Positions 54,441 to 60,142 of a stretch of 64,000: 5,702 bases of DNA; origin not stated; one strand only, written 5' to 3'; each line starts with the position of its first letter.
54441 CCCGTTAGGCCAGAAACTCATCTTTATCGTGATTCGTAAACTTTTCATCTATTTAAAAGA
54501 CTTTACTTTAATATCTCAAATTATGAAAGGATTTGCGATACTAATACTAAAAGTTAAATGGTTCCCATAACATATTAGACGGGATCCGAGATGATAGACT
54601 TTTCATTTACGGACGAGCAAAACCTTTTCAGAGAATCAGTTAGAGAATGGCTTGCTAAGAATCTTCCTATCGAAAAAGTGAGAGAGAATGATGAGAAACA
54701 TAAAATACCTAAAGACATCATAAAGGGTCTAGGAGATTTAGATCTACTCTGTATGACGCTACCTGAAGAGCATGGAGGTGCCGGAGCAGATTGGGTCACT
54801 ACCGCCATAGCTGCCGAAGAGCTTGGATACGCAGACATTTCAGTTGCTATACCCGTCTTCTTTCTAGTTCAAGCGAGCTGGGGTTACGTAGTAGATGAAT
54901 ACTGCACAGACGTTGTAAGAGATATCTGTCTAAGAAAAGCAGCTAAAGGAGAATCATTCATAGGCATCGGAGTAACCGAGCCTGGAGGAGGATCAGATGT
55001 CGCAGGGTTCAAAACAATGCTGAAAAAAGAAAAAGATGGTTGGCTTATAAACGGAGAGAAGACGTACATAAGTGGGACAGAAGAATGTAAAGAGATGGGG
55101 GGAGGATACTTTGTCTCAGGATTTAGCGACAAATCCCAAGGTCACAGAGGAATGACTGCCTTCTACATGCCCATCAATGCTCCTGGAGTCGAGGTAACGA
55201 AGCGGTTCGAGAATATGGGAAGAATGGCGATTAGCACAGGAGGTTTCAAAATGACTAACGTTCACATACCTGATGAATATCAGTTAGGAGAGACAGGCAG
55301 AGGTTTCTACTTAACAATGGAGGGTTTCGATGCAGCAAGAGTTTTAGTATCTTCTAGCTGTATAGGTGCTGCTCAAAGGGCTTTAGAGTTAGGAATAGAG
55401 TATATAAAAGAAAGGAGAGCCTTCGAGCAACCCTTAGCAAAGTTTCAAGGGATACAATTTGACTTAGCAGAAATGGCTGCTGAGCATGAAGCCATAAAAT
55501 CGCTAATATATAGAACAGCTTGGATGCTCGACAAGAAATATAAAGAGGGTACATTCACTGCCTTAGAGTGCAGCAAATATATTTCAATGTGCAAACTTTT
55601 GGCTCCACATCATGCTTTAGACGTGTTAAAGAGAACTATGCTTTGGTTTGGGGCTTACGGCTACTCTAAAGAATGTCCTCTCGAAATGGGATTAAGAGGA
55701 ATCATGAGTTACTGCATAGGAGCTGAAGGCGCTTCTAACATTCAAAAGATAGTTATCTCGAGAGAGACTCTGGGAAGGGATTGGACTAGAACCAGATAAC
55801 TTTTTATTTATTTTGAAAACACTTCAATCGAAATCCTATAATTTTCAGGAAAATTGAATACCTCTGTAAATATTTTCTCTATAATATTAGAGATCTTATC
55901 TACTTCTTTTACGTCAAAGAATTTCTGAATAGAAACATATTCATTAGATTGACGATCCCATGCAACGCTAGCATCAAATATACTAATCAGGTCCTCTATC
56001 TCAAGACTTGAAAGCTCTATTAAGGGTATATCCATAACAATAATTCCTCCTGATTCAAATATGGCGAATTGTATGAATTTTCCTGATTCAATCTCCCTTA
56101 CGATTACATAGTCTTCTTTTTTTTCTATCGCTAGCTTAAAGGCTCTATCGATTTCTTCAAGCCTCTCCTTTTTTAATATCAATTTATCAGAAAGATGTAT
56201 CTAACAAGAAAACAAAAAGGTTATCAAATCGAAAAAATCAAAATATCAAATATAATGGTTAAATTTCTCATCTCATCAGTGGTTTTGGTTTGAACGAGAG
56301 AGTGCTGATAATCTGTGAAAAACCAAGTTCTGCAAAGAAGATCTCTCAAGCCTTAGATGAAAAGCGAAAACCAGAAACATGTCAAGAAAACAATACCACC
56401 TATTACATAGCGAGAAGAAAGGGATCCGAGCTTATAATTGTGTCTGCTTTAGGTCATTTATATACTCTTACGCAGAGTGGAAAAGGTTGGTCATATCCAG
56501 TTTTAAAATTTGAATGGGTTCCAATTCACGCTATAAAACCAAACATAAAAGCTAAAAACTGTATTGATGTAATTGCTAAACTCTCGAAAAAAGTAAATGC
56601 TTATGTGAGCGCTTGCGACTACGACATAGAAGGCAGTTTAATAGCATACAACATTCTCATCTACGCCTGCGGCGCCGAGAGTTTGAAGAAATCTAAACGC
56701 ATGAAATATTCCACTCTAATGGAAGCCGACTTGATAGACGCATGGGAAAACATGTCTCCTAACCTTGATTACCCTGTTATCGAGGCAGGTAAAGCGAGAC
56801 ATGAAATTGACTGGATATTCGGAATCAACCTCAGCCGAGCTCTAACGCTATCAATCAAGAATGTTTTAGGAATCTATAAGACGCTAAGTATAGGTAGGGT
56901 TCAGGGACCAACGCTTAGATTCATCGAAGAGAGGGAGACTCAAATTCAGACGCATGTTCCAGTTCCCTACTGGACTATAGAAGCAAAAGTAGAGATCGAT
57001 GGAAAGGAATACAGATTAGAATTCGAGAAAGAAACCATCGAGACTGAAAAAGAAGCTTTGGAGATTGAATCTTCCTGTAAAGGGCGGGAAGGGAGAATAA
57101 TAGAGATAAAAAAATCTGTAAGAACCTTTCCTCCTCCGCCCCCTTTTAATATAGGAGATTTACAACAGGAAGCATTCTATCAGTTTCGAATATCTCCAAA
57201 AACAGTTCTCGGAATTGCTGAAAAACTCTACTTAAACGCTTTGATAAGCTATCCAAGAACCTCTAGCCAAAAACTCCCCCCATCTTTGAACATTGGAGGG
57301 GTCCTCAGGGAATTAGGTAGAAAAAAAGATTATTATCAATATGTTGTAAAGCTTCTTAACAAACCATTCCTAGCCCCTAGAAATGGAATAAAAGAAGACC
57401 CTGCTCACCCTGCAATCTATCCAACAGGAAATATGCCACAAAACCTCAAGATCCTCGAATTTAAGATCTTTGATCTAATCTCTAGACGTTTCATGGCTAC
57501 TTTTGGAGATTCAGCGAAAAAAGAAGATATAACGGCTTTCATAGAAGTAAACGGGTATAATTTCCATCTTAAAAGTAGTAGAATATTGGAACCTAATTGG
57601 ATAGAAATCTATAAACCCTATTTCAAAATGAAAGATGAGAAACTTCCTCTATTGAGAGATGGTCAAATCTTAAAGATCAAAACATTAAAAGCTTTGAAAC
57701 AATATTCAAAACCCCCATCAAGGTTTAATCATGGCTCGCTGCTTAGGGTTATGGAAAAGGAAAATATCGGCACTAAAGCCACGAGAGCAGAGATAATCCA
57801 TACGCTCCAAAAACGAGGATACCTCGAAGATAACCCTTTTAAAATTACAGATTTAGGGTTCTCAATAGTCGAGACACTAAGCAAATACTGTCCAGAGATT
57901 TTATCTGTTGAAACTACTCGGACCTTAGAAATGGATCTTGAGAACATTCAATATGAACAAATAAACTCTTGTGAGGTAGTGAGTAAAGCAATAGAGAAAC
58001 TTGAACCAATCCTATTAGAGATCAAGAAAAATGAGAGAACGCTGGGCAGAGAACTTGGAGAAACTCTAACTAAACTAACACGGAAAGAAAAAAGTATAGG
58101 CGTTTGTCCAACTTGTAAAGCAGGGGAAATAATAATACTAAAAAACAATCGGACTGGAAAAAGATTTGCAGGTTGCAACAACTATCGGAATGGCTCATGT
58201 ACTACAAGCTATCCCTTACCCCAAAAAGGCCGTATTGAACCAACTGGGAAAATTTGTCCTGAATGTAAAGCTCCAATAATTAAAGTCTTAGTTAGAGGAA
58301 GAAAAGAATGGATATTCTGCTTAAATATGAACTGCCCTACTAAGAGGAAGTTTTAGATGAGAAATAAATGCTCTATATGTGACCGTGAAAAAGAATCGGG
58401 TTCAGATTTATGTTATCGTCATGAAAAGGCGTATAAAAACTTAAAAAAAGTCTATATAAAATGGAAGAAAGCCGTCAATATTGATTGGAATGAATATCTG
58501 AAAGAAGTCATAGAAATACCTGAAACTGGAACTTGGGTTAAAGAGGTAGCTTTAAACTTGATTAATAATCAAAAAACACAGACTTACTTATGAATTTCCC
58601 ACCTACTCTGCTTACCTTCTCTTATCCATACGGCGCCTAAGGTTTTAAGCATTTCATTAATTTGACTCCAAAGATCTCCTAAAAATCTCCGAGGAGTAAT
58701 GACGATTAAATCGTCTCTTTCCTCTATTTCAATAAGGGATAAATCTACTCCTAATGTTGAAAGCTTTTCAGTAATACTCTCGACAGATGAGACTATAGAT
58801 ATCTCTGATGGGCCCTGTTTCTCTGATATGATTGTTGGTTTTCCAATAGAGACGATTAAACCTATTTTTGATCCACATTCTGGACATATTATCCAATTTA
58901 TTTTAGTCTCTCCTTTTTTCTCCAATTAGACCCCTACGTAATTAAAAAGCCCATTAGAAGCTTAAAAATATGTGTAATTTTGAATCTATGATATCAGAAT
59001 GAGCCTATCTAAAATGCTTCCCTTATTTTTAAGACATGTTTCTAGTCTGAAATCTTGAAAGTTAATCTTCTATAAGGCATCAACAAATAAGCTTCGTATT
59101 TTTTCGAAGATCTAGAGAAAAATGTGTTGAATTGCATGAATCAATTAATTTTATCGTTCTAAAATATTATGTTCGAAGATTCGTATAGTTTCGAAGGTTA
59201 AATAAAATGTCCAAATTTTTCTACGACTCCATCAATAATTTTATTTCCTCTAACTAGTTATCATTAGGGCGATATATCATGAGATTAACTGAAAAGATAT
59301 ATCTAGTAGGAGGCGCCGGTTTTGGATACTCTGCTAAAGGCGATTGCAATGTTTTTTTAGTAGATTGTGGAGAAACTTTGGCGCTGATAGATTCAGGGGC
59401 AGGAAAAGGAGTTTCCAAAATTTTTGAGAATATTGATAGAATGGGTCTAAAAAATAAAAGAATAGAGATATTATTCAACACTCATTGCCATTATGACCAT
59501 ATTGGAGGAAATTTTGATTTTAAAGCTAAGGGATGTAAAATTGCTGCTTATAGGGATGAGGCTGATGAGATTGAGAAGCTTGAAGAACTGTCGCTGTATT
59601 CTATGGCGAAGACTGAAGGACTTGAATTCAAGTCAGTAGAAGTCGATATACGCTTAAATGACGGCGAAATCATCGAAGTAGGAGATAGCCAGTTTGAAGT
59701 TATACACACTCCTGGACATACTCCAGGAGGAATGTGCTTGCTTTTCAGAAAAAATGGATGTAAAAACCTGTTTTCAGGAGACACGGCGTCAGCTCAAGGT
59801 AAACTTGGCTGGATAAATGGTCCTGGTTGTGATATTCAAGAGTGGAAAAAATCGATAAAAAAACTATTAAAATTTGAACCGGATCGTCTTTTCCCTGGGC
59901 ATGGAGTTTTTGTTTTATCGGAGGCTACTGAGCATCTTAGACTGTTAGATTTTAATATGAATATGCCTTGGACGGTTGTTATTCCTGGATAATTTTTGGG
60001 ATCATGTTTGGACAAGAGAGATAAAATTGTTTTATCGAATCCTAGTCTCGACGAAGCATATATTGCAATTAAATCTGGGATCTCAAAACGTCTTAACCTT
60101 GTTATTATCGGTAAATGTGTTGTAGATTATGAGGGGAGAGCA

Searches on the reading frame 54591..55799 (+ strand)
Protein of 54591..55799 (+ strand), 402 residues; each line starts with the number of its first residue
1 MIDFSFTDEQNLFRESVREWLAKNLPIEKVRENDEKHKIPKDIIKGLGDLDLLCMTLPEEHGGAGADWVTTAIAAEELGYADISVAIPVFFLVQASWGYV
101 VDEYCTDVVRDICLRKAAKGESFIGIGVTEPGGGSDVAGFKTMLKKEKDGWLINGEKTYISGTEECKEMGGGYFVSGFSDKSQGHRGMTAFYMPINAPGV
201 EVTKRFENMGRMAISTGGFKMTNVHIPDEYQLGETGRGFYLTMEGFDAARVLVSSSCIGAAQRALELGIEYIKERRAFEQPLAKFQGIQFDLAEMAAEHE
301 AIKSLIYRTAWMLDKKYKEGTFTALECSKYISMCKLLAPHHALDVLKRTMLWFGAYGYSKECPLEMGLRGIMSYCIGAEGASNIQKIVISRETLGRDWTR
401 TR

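Call 95: search_protein_families(library=pfam, proteins=[window:54591-55799:+], max_evalue=0.00001)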
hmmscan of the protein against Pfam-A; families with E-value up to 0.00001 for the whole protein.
window:54591-55799:+ (402 aa): 4 families
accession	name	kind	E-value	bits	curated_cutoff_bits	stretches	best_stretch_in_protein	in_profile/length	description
PF00441.29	Acyl-CoA_dh_1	-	4.2e-35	121.5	22.4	1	236-392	1-148/150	Acyl-CoA dehydrogenase, C-terminal domain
PF02771.21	Acyl-CoA_dh_N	-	1.4e-24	87.1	22.9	1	7-121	1-113/113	Acyl-CoA dehydrogenase, N-terminal domain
PF02770.24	Acyl-CoA_dh_M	-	6.4e-17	62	33.3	1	126-224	2-97/97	Acyl-CoA dehydrogenase, middle domain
PF08028.16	Acyl-CoA_dh_2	-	1.8e-11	44.9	22.7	1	254-369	4-121/134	Acyl-CoA dehydrogenase, C-terminal domain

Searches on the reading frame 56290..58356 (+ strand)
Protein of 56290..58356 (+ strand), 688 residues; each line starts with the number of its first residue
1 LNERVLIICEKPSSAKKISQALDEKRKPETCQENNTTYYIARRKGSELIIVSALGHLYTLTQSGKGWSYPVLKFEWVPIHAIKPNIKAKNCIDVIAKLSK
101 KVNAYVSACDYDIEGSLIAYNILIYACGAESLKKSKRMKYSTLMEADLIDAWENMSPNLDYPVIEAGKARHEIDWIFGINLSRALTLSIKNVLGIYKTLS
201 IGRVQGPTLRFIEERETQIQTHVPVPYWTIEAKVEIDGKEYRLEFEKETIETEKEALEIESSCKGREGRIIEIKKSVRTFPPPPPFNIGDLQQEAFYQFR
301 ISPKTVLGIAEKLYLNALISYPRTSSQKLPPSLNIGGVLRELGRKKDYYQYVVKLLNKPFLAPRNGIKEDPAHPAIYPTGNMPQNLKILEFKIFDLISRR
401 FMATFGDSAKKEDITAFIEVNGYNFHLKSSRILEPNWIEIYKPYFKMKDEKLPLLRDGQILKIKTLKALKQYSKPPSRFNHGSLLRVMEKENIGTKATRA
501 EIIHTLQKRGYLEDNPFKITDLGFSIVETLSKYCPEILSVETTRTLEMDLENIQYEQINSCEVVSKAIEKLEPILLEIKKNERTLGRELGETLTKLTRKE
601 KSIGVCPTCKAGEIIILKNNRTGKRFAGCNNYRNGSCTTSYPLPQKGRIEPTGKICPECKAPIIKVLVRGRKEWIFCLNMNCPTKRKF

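Call 95: search_protein_families(library=pfam, proteins=[window:56290-58356:+], max_evalue=0.00001)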
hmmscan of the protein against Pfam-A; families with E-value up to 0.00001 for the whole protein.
window:56290-58356:+ (688 aa): 2 families
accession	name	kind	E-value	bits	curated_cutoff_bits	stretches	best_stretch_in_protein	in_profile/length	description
PF01131.25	Topoisom_bac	-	4.6e-111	372.2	35.1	1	161-564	4-410/411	DNA topoisomerase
PF01751.28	Toprim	-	1.1e-12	48.3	23.1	1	5-140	1-93/96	Toprim domain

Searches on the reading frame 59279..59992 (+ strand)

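Call 95: search_protein_families(library=pfam, proteins=[window:59279-59992:+], max_evalue=0.00001)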
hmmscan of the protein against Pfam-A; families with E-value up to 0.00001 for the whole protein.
window:59279-59992:+ (237 aa): 3 families
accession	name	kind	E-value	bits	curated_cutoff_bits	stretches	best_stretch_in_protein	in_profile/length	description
PF00753.33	Lactamase_B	-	2.2e-29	103.3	22.7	1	21-208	4-196/196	Metallo-beta-lactamase superfamily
PF12706.13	Lactamase_B_2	-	2.4e-06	27.7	27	1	57-181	26-156/200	Beta-lactamase superfamily domain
PF19583.5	ODP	-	5.5e-06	26.8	27.2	0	22-172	2-139/194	ODP family beta lactamase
